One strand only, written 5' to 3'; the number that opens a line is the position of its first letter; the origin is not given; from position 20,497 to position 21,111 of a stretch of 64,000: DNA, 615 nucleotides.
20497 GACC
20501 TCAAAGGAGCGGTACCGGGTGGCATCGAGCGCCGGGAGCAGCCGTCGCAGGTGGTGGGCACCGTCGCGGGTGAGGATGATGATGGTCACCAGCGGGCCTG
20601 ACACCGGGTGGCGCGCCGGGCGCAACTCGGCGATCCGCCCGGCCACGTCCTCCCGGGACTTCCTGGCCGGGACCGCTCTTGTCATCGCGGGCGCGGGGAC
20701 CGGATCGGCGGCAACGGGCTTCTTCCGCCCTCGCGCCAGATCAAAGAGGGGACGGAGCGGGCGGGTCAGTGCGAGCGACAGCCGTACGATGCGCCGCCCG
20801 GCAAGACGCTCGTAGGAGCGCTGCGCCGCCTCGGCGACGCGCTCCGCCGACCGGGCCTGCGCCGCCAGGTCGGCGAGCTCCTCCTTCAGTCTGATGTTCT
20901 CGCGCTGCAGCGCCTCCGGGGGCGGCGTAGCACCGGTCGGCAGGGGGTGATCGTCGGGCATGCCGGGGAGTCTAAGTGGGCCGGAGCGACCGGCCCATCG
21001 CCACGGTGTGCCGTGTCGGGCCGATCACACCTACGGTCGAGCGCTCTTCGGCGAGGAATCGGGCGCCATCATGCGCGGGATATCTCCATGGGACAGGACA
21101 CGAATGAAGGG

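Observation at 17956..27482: Two giant glycosyltransferases share a coiled-coil plus a conserved basic amphipathic motif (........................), a possible chain-length ruler or membrane tether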

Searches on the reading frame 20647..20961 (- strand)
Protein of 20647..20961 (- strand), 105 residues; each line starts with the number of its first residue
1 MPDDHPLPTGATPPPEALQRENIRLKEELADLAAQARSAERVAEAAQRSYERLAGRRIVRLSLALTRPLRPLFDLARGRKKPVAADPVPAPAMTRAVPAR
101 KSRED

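Call 35: search_protein_families(library=pfam, proteins=[window:20647-20961:-], max_evalue=10)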
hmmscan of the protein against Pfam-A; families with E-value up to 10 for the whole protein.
seq(105 aa): 4 families
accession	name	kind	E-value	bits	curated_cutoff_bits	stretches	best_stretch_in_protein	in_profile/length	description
PF25785.1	TPR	-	0.058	14.2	27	1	17-51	11-45/110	Nucleoprotein TPR-like domain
PF02183.23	HALZ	-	0.082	13.5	28.1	1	16-35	22-41/43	Homeobox associated leucine zipper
PF06005.17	ZapB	-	0.092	13.7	31.5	1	16-49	21-52/71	Cell division protein ZapB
PF12761.13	End3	-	0.16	12.6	25.2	1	20-51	14-45/115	Actin cytoskeleton-regulatory complex protein END3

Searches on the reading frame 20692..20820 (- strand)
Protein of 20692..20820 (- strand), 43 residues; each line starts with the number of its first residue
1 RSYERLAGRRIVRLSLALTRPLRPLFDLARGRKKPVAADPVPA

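Call 40: find_homologous_proteins(query=A3, max_evalue=10)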
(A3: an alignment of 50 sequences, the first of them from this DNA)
Query A3 (50 sequences): 360 candidates shared short words with the query, none scored E <= 10.

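Call 73: search_solved_structures(query=A3, max_evalue=10, show_alignments=3)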
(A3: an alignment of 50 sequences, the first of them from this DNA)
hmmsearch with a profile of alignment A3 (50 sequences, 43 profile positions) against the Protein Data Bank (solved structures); distinct sequences matched with E-value up to 10: 0.
